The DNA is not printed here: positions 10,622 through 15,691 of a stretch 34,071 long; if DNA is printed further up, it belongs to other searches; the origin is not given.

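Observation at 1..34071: Colinear FAAL/ACAD-primed PKS-NRPS lipopeptide-type assembly line that I cannot assign to a known pathway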

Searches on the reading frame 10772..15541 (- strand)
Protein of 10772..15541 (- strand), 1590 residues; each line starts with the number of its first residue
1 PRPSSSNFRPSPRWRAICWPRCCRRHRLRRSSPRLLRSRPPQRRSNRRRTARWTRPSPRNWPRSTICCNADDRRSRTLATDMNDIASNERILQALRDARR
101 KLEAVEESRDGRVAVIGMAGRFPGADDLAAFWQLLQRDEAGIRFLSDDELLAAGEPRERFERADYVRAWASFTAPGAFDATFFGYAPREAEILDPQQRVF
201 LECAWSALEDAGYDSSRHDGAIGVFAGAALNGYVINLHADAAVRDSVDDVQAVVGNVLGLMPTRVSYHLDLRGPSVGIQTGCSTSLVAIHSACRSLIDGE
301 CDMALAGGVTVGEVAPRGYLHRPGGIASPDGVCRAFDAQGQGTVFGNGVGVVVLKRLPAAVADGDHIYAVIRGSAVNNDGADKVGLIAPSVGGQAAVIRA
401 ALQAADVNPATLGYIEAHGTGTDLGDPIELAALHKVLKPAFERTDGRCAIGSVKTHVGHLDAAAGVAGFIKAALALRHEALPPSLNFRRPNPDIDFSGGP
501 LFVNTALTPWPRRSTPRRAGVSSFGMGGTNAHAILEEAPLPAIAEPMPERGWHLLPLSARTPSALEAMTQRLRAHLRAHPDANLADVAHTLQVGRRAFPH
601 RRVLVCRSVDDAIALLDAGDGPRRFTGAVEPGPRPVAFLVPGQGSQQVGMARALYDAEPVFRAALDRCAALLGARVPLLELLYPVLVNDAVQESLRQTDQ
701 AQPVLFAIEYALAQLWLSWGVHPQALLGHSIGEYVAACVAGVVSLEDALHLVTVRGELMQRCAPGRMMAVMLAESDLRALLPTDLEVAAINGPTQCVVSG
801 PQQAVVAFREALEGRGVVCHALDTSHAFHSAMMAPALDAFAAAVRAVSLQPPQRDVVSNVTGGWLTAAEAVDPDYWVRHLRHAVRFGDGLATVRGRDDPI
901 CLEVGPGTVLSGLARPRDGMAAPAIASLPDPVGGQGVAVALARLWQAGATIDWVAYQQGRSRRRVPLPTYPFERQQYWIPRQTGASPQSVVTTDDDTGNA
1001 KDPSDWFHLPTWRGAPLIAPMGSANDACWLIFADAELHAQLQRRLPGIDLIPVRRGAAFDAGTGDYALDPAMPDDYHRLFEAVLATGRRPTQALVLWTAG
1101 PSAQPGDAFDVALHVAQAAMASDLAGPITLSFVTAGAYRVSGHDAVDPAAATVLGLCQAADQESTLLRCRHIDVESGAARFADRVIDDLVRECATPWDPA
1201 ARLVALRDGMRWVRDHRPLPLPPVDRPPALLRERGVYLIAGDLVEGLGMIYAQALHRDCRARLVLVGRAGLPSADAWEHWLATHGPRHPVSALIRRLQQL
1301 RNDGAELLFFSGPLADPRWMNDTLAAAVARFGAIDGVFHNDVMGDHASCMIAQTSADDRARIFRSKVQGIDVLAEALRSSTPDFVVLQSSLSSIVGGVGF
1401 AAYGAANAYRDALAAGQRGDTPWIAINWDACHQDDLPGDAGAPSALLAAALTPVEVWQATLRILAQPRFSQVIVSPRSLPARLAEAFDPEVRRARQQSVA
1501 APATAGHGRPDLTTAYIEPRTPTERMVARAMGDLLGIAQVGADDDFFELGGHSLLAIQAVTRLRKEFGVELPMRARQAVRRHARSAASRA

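Call 6: search_protein_families(library=pfam, proteins=[window:10772-15541:-], max_evalue=0.00001)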
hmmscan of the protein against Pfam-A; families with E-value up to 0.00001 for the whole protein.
window:10772-15541:- (1590 aa): 8 families
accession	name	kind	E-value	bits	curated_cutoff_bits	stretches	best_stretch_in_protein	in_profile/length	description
PF00109.32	ketoacyl-synt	-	5.6e-68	229.7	20.8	1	112-358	3-250/252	Beta-ketoacyl synthase, N-terminal domain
PF00698.26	Acyl_transf_1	-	3.3e-51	175.1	32.7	1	638-907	2-268/319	Acyl transferase domain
PF02801.28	Ketoacyl-synt_C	-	8e-41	139.2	20.8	1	368-487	1-118/119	Beta-ketoacyl synthase, C-terminal domain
PF08659.16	KR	-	5.9e-27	95.2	22.6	1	1235-1431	1-178/180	KR domain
PF22621.2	CurL-like_PKS_C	-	6.7e-26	90.5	27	1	553-616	1-64/64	CurL-like, PKS C-terminal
PF16197.11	KAsynt_C_assoc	-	1.8e-23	83.5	33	1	490-603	1-109/111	Ketoacyl-synthetase C-terminal extension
PF22336.2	RhiE-like_linker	-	4e-17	62.4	27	1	557-618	2-62/67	RhiE-like, KS-MAT linker domain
PF00550.31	PP-binding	-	2.1e-11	44.4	20.8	1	1528-1574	4-52/67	Phosphopantetheine attachment site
